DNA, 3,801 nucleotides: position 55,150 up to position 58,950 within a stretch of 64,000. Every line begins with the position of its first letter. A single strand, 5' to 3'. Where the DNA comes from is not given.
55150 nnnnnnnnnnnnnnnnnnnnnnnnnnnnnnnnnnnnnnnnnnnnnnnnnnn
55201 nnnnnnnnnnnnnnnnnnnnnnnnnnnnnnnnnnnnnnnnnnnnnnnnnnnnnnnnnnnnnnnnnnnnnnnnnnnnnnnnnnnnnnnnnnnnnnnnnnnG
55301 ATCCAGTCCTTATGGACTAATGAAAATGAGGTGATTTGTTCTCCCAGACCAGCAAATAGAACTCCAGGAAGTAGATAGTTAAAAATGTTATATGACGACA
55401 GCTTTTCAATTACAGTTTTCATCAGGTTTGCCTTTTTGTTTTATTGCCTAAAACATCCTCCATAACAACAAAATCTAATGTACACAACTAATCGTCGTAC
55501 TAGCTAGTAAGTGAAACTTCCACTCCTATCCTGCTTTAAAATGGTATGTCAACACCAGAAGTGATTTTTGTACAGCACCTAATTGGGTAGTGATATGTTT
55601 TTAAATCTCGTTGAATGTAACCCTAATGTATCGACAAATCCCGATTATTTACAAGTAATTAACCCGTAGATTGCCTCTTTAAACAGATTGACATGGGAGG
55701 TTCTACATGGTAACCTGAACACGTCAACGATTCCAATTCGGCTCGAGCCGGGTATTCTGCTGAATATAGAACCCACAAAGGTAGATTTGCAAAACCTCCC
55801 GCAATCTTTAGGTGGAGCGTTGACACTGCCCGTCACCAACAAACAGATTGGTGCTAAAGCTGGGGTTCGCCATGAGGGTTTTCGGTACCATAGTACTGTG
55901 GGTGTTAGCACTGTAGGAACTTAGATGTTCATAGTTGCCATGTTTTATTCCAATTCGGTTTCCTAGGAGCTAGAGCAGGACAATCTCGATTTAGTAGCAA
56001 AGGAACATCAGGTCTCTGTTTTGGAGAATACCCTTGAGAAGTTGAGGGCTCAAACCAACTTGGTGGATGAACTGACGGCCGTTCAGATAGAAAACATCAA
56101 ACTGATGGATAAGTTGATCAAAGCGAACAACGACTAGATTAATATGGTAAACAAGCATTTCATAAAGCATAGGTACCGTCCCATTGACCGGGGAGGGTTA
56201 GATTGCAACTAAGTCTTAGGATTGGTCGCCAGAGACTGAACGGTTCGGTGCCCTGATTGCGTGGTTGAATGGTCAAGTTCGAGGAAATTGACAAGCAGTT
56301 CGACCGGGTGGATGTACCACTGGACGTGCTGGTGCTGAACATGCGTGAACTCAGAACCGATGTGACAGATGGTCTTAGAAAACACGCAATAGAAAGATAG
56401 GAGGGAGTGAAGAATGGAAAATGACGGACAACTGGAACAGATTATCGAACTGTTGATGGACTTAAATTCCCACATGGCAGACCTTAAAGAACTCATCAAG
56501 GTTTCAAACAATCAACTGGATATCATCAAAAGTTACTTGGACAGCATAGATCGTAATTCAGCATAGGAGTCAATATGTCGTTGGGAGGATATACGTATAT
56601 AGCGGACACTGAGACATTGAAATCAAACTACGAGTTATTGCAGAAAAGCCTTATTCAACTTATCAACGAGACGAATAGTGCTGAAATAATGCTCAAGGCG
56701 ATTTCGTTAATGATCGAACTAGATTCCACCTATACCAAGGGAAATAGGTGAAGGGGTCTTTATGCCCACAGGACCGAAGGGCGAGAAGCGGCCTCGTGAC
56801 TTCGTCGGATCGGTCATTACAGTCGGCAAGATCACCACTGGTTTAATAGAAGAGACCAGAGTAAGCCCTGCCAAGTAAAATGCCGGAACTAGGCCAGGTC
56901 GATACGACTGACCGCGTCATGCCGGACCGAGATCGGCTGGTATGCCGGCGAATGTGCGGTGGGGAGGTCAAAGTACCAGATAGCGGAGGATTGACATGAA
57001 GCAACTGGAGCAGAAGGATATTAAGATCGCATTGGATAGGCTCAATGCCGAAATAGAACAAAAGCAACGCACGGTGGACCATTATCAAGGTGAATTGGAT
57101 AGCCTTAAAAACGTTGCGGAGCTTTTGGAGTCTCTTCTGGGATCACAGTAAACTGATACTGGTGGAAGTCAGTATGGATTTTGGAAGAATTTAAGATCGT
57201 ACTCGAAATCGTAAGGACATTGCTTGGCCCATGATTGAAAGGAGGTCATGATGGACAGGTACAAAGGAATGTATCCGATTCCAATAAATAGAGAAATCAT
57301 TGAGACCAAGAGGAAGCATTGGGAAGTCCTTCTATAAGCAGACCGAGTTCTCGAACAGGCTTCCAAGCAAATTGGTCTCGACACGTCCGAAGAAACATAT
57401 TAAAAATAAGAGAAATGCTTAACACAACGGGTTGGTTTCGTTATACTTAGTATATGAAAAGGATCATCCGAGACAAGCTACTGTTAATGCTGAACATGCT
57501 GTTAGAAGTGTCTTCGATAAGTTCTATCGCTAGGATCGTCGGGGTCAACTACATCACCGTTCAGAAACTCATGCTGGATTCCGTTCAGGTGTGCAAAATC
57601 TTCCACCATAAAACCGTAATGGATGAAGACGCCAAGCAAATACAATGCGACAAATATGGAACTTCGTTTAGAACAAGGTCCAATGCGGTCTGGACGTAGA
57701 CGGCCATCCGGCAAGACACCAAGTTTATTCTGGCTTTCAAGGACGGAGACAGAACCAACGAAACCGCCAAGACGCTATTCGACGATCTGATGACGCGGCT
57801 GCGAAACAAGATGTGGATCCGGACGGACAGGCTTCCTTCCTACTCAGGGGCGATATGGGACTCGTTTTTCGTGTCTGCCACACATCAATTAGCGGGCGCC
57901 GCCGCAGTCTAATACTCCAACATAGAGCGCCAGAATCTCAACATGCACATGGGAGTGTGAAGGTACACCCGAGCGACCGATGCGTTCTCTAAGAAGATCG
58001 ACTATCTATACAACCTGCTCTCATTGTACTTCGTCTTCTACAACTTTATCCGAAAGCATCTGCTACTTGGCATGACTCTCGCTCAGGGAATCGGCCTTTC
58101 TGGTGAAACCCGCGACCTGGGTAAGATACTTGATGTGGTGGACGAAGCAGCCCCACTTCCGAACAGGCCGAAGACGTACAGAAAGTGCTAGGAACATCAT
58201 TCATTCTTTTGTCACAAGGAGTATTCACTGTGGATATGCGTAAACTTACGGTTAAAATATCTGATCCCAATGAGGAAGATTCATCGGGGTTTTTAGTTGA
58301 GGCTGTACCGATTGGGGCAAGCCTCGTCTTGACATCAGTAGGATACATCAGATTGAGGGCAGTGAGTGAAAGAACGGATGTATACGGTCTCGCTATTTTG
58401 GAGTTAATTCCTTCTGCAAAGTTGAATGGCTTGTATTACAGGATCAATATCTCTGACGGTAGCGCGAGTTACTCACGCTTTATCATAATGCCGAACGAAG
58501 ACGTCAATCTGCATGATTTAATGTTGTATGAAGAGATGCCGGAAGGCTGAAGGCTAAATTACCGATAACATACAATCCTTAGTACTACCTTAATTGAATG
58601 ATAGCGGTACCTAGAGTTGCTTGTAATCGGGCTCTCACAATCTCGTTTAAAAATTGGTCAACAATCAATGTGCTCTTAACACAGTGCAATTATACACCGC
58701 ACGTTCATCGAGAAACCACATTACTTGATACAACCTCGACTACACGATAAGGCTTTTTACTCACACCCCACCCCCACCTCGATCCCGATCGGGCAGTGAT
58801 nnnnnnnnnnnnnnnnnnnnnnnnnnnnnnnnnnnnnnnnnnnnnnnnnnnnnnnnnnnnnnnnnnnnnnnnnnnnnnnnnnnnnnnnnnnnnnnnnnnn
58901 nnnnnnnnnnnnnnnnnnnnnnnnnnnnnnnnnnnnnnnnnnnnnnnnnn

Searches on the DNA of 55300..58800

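Call 63: search_rna_families(source=window, start=55300, end=58800, threshold=evalue, max_evalue=1)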
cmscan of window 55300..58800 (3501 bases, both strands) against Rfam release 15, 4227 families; matches with E-value up to 1: 0.
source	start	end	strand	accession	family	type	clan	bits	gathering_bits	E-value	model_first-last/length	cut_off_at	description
